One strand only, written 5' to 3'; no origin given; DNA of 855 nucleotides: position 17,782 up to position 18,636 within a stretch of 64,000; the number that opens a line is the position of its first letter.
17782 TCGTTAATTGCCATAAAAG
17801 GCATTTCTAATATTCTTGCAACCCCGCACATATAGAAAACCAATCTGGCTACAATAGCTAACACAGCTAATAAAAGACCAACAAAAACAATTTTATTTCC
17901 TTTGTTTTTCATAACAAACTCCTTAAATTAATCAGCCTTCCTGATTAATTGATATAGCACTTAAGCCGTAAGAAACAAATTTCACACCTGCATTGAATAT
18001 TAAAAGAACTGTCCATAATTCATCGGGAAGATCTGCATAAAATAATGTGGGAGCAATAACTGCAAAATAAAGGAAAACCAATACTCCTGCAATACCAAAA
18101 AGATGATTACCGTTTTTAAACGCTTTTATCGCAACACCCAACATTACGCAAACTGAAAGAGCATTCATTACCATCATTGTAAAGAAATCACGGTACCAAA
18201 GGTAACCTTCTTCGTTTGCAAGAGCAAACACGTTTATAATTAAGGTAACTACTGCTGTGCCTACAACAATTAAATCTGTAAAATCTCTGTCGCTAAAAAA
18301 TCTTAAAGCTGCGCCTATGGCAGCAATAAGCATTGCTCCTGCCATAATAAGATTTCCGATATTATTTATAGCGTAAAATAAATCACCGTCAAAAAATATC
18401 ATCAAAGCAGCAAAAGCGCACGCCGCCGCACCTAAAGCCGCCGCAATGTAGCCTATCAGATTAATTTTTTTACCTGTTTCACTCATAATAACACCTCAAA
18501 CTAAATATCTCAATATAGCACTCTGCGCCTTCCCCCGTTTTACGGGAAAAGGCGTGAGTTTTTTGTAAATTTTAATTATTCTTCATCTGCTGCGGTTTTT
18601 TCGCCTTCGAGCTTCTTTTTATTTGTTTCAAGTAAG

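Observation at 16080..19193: Five tandem paralogues of a small ~6-TM membrane protein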

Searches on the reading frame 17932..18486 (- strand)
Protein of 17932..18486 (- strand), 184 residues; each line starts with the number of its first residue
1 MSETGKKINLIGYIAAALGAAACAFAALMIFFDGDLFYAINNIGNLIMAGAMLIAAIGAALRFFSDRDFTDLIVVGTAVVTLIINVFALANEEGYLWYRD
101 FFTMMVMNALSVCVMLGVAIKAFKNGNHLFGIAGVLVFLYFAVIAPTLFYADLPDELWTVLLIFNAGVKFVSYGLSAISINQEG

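Call 3: search_protein_families(library=pfam, proteins=[window:17932-18486:-], max_evalue=1)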
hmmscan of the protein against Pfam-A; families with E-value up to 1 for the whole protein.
window:17932-18486:- (184 aa): 4 families
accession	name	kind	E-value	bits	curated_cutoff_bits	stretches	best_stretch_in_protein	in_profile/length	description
PF17453.7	Sigma_M_inh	-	0.012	16.5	25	1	61-147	4-84/96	Sigma-M inhibitor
PF22116.1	DUF6944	-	0.039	13.7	32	1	3-76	85-155/167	Family of unknown function (DUF6944)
PF10754.15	DUF2569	-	0.13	13.2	26.5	1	42-88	53-100/143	Protein of unknown function (DUF2569)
PF06596.16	PsbX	-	0.73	10.3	25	1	47-68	12-33/38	Photosystem II reaction centre X protein (PsbX)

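Call 7: search_protein_families(library=ncbifam, proteins=[window:17932-18486:-], max_evalue=0.1)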
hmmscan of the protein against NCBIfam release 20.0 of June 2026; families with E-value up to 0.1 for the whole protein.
window:17932-18486:- (184 aa): 0 families

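Call 8: search_protein_families(library=padloc, proteins=[window:17932-18486:-], max_evalue=0.1)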
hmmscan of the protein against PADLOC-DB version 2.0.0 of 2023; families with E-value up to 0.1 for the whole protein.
window:17932-18486:- (184 aa): 1 family
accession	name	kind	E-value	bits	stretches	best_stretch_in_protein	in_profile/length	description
PDLC03841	LeoBC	-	0.05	10.7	1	8-68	454-507/601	-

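Call 36: predict_structure(alignment_id=A3)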
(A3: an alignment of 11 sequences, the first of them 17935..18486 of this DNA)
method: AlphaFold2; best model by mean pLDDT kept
length: 184 residues; sequences in the alignment: 11
mean_pLDDT: 85.8   pTM: 0.79
mean pLDDT of the five models: 85.8, 85.2, 85.0, 84.6, 82.8
residues with pLDDT >= 90: 45; 70-90: 129; 50-70: 9; < 50: 1
segments of 3 or more residues with pLDDT < 50: none
pLDDT, mean of each block of 10 residues (from residue 1): 89 93 88 85 89 92 87 86 80 61 85 86 87 91 88 87 89 88 72
secondary structure, 60 per line:
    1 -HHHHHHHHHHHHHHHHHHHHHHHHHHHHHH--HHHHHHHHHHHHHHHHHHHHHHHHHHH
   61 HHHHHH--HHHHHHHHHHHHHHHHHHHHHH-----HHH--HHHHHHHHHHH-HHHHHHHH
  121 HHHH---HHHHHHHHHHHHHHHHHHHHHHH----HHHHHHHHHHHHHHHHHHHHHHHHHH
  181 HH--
elements in order: H2-31 H34-66 H69-90 H101-111 H113-124 H128-150 H155-182

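Call 40: fold_search(model_id=the predicted structure, library=pdb)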
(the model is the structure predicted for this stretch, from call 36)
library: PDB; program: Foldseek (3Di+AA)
matches with E <= 10: 360; with E <= 0.001: 0
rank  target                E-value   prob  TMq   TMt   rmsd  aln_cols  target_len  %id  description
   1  2gm7_D                4.7e-01  0.33  0.26  0.23  11.8       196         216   15  TenA Homolog/Thi-4 Thiaminase from Pyrobaculum Aerophilum (released 2006-04-18)
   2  6gdg_A                5.0e-01  0.35  0.33  0.27  13.3       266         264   13  Cryo-EM structure of the adenosine A2A receptor bound to a miniGs heterotrimer (released 2018-05-16)
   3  9m0d_R                5.5e-01  0.44  0.33  0.27  10.9       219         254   10  Cryo-EM structure of neurotensin receptor 1 in complex with beta-arrestin 1 (released 2025-04-09)
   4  7uw9_c                6.0e-01  0.16  0.21  0.22  21.7       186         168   18  Citrus V-ATPase State 1, H in contact with subunit a (released 2022-07-06)
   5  21du_R                6.9e-01  0.35  0.31  0.24  17.5       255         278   11  Cryo-EM structure of the apomorphine bound ADGRG6-Gs complex (released 2026-02-11)
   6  6lpb_R                6.9e-01  0.18  0.25  0.18  13.9       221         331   10  Cryo-EM structure of the human PAC1 receptor coupled to an engineered heterotrimeric G protein (released 2020-03-11)
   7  9lxp_R                7.2e-01  0.28  0.28  0.19  20.1       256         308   10  A Cryo-EM structure of LA-PTH-PTH1R-Beta-arrestin1 complex (state 2 conformation) (released 2026-03-04)
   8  4mnd                  7.2e-01  0.20  0.21  0.12  13.5       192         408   15  Crystal structure of Archaeoglobus fulgidus IPCT-DIPPS bifunctional membrane protein (released 2014-07-02)
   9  8flq_R                7.9e-01  0.28  0.28  0.18  19.1       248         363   10  Human PTH1R in complex with PTH(1-34) and Gs (released 2023-04-26)
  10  7wbj_R                7.9e-01  0.18  0.24  0.14  15.6       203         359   11  Cryo-EM structure of N-terminal modified human vasoactive intestinal polypeptide receptor 2 (VIP2R) in complex with PA (released 2022-05-18)
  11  8qsr_A                7.9e-01  0.11  0.18  0.10  17.4       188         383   19  Cryo-EM structure of the glucose-specific PTS transporter IICB from E. coli in the inward-facing conformation (released 2024-09-25)
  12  6p9x_R                8.2e-01  0.16  0.24  0.19  15.0       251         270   11  CRF1 Receptor Gs GPCR protein complex with CRF1 peptide (released 2020-02-05)
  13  7wkd_R                9.0e-01  0.60  0.46  0.36   7.3       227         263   10  TRH-TRHR G protein complex (released 2022-06-15)
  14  8z8a_R                1.0e+00  0.33  0.37  0.28   8.6       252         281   12  Cryo-EM structure of the Lactate-bound human HCAR1-Gi1 complex (released 2025-10-29)
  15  8qj2_A                1.0e+00  0.21  0.28  0.23  18.9       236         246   12  Structure of active state MC4R in complex with a potent ligand mimicking nanobody (released 2024-09-25)
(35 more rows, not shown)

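Call 58: search_protein_families(library=phrogs, proteins=[window:17932-18486:-], max_evalue=0.01)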
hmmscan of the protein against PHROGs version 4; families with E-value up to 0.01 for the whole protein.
window:17932-18486:- (184 aa): 0 families

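Call 59: search_protein_representatives(alignment_id=A3)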
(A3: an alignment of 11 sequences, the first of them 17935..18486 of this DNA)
Query: 11 sequences, 197 profile positions. Proteins with E-value up to 0.001 (for the whole library): 54; up to 1e-10: 15; up to 1e-30: 3. The best 54 are listed.
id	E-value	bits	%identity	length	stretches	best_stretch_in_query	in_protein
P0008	2.9e-66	239.8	-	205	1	2-195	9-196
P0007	4.1e-52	193.7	-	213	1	1-195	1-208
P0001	2.3e-44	168.4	-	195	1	1-187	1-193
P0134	1.7e-28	116.5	-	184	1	1-188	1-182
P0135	5.2e-25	105.2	-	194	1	3-195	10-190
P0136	5.0e-22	95.5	-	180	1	6-188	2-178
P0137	6.3e-22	95.1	-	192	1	1-188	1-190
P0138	7.9e-21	91.6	-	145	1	45-188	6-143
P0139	1.2e-20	91.0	-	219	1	3-191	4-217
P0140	2.3e-20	90.0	-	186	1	1-188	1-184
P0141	3.9e-18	82.8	-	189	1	1-185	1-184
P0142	3.6e-17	79.6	-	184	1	1-176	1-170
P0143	1.4e-13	67.9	-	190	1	3-188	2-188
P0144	1.4e-13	67.9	-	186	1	1-186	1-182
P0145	2.5e-11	60.5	-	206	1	1-188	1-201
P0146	1.5e-09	54.7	-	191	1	1-162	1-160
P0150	3.3e-08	50.4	-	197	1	2-188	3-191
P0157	3.3e-06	43.8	-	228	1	5-175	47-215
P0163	1.7e-05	41.5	-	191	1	1-186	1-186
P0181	6.2e-04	36.4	-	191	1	1-191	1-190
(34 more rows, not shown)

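Call 61: find_encoding_contigs(protein=P0150, flank=8000, max_places=2)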
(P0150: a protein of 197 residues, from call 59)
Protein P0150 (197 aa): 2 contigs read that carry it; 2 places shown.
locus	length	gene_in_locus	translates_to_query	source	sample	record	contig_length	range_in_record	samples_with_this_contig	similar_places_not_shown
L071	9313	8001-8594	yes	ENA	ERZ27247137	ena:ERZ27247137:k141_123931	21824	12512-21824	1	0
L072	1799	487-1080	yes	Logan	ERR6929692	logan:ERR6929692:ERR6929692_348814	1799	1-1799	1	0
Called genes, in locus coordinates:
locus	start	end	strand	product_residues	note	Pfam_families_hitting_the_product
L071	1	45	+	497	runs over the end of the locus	PF01336:tRNA_anti-codon, PF00152:tRNA-synt_2, PF01409:tRNA-synt_2d (faint)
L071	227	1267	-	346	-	PF17761:DUF1016_N, PF06250:YhcG_C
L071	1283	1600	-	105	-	PF12844:HTH_19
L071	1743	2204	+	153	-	-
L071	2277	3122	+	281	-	PF02899:Phage_int_SAM_1, PF00589:Phage_integrase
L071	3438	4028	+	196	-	-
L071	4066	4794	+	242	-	-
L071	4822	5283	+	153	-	PF01809:YidD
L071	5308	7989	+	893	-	PF01935:DUF87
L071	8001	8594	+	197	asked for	-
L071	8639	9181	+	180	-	-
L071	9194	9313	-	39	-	?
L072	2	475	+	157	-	?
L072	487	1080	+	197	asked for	-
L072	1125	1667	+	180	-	-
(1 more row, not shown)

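Call 62: find_encoding_contigs(protein=P0163, flank=8000, max_places=2)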
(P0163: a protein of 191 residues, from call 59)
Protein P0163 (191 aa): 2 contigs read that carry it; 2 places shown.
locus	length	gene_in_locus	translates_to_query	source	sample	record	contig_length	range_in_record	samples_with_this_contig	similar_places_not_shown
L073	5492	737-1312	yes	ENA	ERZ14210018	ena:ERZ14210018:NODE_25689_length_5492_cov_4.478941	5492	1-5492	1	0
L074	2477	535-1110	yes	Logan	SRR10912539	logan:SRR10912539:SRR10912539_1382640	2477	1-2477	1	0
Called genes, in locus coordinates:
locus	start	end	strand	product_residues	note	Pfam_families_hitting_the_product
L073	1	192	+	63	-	?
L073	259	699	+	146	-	PF01809:YidD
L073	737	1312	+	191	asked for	-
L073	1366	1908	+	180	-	-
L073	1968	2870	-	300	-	PF00657:Lipase_GDSL (weak), PF13472:Lipase_GDSL_2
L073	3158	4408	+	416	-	PF00150:Cellulase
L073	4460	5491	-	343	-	?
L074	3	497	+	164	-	?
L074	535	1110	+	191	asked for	-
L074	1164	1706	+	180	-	-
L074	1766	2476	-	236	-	?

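Call 67: search_protein_families(library=pfam, proteins=[L071:4066-4794:+], max_evalue=0.001)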
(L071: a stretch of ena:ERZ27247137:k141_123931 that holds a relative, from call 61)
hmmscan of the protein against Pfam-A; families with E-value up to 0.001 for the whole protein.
L071:4066-4794:+ (242 aa): 0 families

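Call 69: find_encoding_contigs(protein=P0146, flank=9000, max_places=2)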
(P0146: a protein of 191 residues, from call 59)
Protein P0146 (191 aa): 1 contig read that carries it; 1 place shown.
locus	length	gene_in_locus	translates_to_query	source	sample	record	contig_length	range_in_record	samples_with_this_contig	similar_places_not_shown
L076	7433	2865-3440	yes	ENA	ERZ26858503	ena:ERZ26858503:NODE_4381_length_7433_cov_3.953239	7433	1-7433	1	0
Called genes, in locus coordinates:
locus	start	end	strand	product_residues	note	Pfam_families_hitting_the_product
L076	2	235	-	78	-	?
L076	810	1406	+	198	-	-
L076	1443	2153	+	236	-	-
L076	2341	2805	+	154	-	PF01809:YidD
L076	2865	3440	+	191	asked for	-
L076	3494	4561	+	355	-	PF13421:Band_7_1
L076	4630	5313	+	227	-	-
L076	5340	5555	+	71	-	-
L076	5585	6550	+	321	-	PF13354:Beta-lactamase2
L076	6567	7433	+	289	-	?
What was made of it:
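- All 54 clusters found in 1.84 billion proteins are of this size, and every informative context is this operon (calls 59, 61, 62, 69).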

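Call 70: find_encoding_contigs(protein=P0157, flank=9000, max_places=2)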
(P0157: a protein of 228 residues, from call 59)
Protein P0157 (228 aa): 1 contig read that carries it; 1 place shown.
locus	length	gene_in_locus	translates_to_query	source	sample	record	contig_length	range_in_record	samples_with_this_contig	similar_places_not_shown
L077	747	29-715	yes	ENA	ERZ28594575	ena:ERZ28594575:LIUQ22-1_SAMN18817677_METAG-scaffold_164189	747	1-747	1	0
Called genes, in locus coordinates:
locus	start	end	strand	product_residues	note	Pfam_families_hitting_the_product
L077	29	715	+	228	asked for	-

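Call 71: find_encoding_contigs(protein=P0181, flank=9000, max_places=2)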
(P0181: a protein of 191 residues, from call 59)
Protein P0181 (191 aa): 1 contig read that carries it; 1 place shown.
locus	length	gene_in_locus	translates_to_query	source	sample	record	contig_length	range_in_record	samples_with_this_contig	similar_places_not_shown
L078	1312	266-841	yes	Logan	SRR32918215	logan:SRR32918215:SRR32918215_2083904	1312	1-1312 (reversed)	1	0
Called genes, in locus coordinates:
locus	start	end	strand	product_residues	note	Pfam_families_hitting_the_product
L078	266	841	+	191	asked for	-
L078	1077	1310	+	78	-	?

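Call 77: search_protein_families(library=pfam, alignment_id=A5, max_evalue=1)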
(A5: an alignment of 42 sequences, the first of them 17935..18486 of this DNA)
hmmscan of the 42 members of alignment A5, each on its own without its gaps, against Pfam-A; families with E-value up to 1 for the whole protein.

A. member 1, window:17935-18486:- (184 aa): 4 families
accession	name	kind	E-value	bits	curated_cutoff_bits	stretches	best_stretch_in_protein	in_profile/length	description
PF17453.7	Sigma_M_inh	-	0.012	16.5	25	1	61-147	4-84/96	Sigma-M inhibitor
PF22116.1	DUF6944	-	0.039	13.7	32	1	3-76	85-155/167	Family of unknown function (DUF6944)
PF10754.15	DUF2569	-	0.13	13.2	26.5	1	42-88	53-100/143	Protein of unknown function (DUF2569)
PF06596.16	PsbX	-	0.73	10.3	25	1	47-68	12-33/38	Photosystem II reaction centre X protein (PsbX)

B. families by the number of members that match (of 42 scanned): 34 families (the first 25 are shown)
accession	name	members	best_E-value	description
PF25471.1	TM_PetC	3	0.12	Iron-sulfur subunit PetC transmembrane anchor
PF07695.17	7TMR-DISM_7TM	2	0.21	7TM diverse intracellular signalling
PF02529.20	PetG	1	0.00016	Cytochrome B6-F complex subunit 5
PF13886.12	TM7S3_TM198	1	0.00048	TM7S3/TM198-like domain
PF17453.7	Sigma_M_inh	1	0.012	Sigma-M inhibitor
PF20176.3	DUF6541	1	0.012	Family of unknown function (DUF6541)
PF04238.17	DUF420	1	0.012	Protein of unknown function (DUF420)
PF03203.19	MerC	1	0.028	MerC mercury resistance protein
PF17093.10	PBP_N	1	0.031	Penicillin-binding protein N-terminus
PF22116.1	DUF6944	1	0.039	Family of unknown function (DUF6944)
PF20358.3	DUF6653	1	0.045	Family of unknown function (DUF6653)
PF10746.14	Phage_holin_2_2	1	0.06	Phage holin T7 family, holin superfamily II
PF08552.16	Kei1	1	0.069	Inositolphosphorylceramide synthase subunit Kei1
PF08733.15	PalH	1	0.12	PalH/RIM21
PF10754.15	DUF2569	1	0.13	Protein of unknown function (DUF2569)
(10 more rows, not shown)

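Call 78: search_solved_structures(query=A5, max_evalue=10)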
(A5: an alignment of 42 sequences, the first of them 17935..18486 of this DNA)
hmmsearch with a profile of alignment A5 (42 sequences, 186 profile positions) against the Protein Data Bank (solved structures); distinct sequences matched with E-value up to 10: 7.
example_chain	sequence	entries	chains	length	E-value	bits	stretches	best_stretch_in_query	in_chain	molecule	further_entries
6ymx_I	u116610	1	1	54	0.15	15.2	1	121-156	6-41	Cytochrome b-c1 complex subunit 9, mitochondrial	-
6ymx_T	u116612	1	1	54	0.15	15.2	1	121-155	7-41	Cytochrome b-c1 complex subunit 9, mitochondrial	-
1ezv_I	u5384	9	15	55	0.16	15.1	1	121-156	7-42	UBIQUINOL-CYTOCHROME C REDUCTASE COMPLEX 7.3 KD PROTEIN | Ubiquinol-cytochrome C reductase complex 7.3 kDa protein | Cytochrome b-c1 complex subunit 9, mitochon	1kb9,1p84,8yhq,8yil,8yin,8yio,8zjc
1kyo_I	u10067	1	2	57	0.17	15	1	121-156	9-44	UBIQUINOL-CYTOCHROME C REDUCTASE COMPLEX 7.3 KD PROTEIN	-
4pd4_I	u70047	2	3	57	0.17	15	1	121-156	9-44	Cytochrome b-c1 complex subunit 9 | Cytochrome b-c1 complex subunit 9, mitochondrial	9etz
3cx5_I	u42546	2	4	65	0.24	14.5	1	121-156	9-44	Cytochrome b-c1 complex subunit 9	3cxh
2ibz_I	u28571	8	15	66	0.24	14.5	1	121-156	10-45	Ubiquinol-cytochrome c reductase complex 7.3 kDa protein | HLJ1_G0021680.mRNA.1.CDS.1 | Cytochrome b-c1 complex subunit 9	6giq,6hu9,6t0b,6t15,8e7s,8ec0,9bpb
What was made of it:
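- Tried and rejected: A profile search of PDB sequences gave only noise (call 78).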

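Call 83: fold_search(model_id=the predicted structure, library=viral)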
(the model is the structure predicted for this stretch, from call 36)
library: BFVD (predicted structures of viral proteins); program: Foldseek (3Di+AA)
matches with E <= 10: 135; with E <= 0.001: 0
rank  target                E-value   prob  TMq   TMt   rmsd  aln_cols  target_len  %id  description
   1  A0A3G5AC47            2.5e-01  0.98  0.58  0.48   5.0       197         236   10  Uncharacterized protein [Hyperionvirus sp.]
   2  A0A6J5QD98            5.7e-01  0.90  0.48  0.20  12.1       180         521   10  Uncharacterized protein [uncultured Caudovirales phage]
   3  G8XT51                6.6e-01  0.35  0.32  0.29   9.9       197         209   11  Membrane protein S25 [Saimiriine betaherpesvirus 4]
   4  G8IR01                6.6e-01  0.18  0.23  0.08  19.7       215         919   12  MuF-like minor capsid protein [Mycobacterium phage Fionnbharth]
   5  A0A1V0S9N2            7.6e-01  0.69  0.48  0.48   6.7       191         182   14  Peroxisomal biogenesis factor 11 PEX11 [Catovirus CTV1]
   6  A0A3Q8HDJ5            7.6e-01  0.16  0.25  0.19  16.5       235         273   10  (no name in the UniProt tables at hand)
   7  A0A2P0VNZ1            8.7e-01  0.44  0.37  0.37   7.5       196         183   15  Uncharacterized protein [Tetraselmis virus 1]
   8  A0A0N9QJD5            1.0e+00  0.16  0.27  0.26  18.6       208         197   11  Uncharacterized protein [Chrysochromulina ericina virus CeV-01B]
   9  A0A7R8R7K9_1          1.0e+00  0.38  0.36  0.10  20.0       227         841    8  Tape measure protein [Klebsiella phage vB_KaS-Veronica]
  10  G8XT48                1.0e+00  0.13  0.20  0.17  19.7       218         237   13  Membrane protein S22 [Saimiriine betaherpesvirus 4]
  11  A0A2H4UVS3            1.1e+00  0.33  0.34  0.31   8.8       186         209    6  Glycosyl transferase [Bodo saltans virus]
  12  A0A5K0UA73            1.2e+00  0.47  0.41  0.37  10.7       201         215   11  TLC domain-containing protein [Yasminevirus sp. GU-2018]
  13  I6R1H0                1.2e+00  0.15  0.25  0.19  17.4       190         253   11  (no name in the UniProt tables at hand)
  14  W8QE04                1.4e+00  0.51  0.42  0.42   6.3       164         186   12  Uncharacterized protein [Chloriridovirus anopheles1]
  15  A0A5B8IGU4            1.5e+00  0.25  0.34  0.32  11.1       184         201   12  TLC domain protein [Mimiviridae sp. ChoanoV1]
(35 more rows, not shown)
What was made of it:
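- Tried and rejected: Foldseek with a confident AlphaFold2 model found nothing against PDB (best E 0.47, call 40) or BFVD (best E 0.25, call 83).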
